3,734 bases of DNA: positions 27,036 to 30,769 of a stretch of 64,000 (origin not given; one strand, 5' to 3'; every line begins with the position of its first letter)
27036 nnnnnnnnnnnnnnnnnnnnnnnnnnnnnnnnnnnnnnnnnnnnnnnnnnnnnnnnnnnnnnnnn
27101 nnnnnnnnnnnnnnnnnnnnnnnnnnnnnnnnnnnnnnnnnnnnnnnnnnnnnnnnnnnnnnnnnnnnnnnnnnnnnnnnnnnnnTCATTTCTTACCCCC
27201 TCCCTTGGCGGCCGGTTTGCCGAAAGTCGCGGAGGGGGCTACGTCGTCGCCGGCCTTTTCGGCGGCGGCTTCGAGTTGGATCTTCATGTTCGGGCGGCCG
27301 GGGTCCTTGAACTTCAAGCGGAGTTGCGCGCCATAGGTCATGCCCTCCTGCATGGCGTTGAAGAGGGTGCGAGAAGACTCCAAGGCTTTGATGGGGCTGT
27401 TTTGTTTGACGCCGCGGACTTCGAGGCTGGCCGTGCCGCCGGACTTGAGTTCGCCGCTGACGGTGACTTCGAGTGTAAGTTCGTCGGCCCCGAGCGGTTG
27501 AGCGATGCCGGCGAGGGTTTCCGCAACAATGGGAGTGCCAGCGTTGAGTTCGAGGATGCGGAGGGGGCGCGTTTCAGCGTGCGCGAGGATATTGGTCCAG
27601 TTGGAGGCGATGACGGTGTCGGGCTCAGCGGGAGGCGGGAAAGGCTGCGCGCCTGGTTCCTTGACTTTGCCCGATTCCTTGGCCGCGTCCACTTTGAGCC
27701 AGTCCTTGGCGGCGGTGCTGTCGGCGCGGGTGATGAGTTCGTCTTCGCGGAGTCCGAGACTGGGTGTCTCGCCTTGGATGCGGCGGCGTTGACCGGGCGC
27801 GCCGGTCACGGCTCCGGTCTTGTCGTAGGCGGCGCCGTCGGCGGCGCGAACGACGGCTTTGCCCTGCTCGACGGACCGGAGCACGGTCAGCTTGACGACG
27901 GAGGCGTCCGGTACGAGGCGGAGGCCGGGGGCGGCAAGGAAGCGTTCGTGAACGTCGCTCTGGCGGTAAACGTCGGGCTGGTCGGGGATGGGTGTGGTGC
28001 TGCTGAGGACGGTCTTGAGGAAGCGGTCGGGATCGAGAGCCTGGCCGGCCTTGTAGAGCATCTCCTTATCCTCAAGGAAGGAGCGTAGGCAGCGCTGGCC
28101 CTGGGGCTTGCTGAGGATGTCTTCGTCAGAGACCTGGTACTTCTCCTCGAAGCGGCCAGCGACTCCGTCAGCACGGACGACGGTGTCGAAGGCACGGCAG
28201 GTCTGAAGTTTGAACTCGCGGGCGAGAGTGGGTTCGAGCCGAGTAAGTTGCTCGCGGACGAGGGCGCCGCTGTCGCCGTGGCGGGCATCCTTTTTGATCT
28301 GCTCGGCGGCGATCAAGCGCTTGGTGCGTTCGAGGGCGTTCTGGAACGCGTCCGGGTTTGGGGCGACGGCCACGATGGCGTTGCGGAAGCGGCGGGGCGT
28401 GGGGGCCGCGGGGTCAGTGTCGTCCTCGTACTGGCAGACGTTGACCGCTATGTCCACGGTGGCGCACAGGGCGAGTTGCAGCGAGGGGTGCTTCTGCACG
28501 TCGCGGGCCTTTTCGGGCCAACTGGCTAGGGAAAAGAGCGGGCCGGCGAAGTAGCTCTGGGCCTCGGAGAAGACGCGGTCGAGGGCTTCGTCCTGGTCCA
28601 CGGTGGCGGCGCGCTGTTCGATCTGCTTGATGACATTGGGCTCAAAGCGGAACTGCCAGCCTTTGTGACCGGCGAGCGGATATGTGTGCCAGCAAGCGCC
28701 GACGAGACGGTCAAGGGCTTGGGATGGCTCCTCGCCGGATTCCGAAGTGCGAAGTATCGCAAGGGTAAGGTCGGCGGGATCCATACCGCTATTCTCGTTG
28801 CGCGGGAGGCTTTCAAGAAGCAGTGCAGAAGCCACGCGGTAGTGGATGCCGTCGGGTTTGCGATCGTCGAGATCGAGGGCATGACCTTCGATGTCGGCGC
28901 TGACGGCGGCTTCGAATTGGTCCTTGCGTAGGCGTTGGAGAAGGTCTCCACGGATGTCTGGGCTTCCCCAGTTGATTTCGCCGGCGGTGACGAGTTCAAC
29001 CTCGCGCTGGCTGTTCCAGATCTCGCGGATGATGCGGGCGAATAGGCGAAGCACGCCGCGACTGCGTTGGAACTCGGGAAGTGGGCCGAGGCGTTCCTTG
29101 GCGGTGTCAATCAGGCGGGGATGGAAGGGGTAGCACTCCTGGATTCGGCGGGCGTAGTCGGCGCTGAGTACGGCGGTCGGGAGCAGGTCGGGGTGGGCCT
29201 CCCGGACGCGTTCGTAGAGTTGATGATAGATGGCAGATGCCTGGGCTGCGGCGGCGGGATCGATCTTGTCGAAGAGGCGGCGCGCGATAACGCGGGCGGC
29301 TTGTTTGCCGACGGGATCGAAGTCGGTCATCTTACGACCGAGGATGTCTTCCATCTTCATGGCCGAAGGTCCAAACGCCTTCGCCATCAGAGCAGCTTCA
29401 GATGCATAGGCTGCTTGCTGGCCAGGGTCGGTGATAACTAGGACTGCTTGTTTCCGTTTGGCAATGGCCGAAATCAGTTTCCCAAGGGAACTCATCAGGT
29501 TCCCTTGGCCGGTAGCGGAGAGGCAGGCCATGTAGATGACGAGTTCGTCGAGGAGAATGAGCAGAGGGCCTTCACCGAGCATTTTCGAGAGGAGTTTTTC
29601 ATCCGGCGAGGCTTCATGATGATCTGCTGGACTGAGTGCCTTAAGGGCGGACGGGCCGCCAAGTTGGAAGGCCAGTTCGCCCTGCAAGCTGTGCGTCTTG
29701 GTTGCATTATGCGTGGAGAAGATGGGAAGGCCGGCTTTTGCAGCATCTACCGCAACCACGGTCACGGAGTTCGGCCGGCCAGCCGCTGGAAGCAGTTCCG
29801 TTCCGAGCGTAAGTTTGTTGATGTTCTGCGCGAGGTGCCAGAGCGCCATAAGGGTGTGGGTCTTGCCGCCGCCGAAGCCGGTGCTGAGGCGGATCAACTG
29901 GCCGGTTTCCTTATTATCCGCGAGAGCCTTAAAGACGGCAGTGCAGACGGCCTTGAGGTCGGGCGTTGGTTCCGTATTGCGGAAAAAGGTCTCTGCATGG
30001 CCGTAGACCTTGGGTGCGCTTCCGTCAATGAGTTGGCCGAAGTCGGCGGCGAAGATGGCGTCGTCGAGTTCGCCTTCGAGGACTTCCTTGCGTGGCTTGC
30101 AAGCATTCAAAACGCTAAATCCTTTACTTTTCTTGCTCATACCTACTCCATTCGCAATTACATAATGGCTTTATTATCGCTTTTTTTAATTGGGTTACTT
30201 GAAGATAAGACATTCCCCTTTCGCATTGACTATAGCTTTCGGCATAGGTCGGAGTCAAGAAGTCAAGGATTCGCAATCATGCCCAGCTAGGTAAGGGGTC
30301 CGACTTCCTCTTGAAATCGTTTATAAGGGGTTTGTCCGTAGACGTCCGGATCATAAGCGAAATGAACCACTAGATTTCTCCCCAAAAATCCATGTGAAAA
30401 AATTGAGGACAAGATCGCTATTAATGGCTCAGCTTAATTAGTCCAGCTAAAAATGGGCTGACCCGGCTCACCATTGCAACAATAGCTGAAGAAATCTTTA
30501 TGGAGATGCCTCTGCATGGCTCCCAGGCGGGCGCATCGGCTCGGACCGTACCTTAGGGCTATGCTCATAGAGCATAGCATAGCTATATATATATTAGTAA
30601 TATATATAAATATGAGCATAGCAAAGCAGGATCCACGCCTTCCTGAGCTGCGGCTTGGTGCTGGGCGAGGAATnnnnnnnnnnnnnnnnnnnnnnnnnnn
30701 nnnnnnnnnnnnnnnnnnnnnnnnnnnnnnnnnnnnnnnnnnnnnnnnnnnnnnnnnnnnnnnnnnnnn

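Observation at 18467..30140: Five-gene BREX-related but PglZ-less defense operon: DUF499 ATPase / small protein / AlbA_2-HATPase-wHTH / DUF1156 DPPY methylase / PLD-SNF2 helicase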

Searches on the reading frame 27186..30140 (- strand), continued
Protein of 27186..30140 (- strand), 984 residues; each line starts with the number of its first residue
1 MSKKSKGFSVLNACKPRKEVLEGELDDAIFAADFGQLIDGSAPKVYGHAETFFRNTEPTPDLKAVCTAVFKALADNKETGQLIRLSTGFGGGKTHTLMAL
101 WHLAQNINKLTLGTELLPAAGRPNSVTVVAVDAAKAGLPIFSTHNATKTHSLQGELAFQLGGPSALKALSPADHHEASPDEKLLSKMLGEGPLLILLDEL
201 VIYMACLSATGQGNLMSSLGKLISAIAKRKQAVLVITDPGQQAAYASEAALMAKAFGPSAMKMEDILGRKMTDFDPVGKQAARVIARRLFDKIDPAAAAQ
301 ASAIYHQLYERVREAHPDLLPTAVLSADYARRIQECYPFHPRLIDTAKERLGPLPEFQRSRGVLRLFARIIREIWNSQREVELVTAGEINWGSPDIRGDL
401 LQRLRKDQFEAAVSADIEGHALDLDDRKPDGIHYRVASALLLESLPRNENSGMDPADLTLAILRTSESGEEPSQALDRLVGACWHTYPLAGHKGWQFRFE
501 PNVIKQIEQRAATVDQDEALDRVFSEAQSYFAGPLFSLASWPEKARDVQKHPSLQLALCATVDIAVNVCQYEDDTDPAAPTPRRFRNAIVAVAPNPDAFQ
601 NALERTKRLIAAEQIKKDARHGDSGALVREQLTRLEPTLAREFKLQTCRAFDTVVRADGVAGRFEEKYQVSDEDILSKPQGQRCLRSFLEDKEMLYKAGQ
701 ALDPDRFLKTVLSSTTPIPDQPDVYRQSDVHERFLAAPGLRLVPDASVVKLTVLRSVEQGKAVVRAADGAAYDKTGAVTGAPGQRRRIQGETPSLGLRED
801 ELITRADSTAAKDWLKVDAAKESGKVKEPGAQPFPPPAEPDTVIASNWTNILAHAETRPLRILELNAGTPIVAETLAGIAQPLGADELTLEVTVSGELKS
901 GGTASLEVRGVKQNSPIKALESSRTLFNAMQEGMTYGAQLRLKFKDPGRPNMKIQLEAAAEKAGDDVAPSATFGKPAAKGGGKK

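Call 95: get_annotated_region(hit=H18, flank=9000)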
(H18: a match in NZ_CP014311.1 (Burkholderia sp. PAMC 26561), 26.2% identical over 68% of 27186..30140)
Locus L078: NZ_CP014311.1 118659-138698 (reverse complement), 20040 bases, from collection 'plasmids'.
description: Burkholderia sp. PAMC 26561 plasmid unnamed4, complete sequence
organism: Burkholderia sp. PAMC 26561 (NCBI taxid 1795043)
taxonomy: Bacteria; Pseudomonadota; Betaproteobacteria; Burkholderiales; Burkholderiaceae; Burkholderia; Burkholderia sp. PAMC 26561
host: -; source: single cell,lichen; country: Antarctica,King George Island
typing (MOB-suite, as given by PLSDB): conjugative; replicon rep_cluster_158; relaxase MOBH; mating-pair formation MPF_F
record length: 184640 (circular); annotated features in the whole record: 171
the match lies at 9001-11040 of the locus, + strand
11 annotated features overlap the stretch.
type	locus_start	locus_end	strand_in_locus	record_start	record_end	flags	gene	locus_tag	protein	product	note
CDS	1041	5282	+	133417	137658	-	-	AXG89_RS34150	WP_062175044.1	ATPase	-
CDS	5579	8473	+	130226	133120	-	-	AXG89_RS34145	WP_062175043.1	DUF1156 domain-containing protein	-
CDS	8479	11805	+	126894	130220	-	-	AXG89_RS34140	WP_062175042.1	Swt1 family HEPN domain-containing protein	-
CDS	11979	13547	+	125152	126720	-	-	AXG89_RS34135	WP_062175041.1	AAA family ATPase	-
CDS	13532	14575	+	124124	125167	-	-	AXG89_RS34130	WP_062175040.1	UvrD-helicase domain-containing protein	-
CDS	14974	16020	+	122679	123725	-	-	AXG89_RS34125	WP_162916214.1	hypothetical protein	-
CDS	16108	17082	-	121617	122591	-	-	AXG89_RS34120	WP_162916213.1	hypothetical protein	-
CDS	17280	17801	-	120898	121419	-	-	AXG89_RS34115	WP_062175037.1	type II secretion system protein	-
CDS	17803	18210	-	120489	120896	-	-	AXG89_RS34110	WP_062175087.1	prepilin-type N-terminal cleavage/methylation domain-containing protein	-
CDS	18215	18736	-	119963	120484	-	-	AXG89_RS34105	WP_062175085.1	type II secretion system protein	-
CDS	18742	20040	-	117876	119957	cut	-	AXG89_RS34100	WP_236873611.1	secretin N-terminal domain-containing protein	-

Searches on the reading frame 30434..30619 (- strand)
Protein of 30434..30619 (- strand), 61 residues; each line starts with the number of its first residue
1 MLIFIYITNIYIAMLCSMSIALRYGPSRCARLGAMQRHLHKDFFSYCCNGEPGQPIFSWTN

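Call 84: search_protein_families(library=padloc, proteins=[window:30434-30619:-], max_evalue=0.001)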
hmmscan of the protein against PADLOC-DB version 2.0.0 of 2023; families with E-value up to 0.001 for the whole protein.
window:30434-30619:- (61 aa): 0 families

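Call 85: search_protein_families(library=pfam, proteins=[window:30434-30619:-], max_evalue=0.01)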
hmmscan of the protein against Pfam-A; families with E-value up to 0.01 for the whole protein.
window:30434-30619:- (61 aa): 0 families
